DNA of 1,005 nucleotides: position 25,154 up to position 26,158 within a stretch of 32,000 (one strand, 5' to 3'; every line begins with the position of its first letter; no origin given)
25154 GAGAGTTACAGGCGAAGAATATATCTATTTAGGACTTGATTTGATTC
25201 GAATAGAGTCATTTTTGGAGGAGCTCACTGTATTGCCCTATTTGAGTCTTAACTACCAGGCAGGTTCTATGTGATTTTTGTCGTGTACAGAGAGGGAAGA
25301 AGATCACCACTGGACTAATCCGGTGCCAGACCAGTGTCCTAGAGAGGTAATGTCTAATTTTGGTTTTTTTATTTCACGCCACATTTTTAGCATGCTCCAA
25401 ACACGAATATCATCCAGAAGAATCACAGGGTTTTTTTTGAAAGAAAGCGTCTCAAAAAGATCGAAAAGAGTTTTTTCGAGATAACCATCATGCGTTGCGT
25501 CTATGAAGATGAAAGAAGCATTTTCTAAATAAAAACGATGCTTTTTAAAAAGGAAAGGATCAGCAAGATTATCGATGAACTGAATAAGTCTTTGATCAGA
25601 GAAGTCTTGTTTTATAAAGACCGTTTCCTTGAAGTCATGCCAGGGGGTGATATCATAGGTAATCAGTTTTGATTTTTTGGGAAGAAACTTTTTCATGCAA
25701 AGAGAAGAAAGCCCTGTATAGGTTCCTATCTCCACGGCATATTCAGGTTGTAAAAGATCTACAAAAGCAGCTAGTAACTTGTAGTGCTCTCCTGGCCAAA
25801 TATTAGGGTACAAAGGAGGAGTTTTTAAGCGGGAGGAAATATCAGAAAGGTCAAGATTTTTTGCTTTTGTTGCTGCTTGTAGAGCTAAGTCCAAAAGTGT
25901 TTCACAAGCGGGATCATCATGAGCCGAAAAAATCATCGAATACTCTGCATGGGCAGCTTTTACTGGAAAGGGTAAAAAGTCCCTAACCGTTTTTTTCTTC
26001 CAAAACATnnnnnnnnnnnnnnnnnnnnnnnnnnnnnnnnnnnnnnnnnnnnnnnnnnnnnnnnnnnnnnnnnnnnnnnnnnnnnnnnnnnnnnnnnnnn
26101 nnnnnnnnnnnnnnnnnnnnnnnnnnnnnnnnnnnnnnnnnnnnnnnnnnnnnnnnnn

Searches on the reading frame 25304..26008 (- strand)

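Call 43: search_protein_families(library=ncbifam, proteins=[window:25304-26008:-], max_evalue=0.00001)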
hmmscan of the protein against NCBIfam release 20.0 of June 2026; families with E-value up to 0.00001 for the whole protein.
window:25304-26008:- (234 aa): 0 families

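Call 55: search_protein_families(library=pfam, proteins=[window:25304-26008:-], max_evalue=0.01)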
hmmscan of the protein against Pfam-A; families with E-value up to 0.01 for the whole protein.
window:25304-26008:- (234 aa): 2 families
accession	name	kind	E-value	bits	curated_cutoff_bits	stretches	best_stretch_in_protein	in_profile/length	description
PF01596.23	Methyltransf_3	-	6.8e-08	32.5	22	1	75-178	32-135/204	O-methyltransferase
PF13578.12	Methyltransf_24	-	1.1e-06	29.9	26.3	1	92-201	1-105/105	Methyltransferase domain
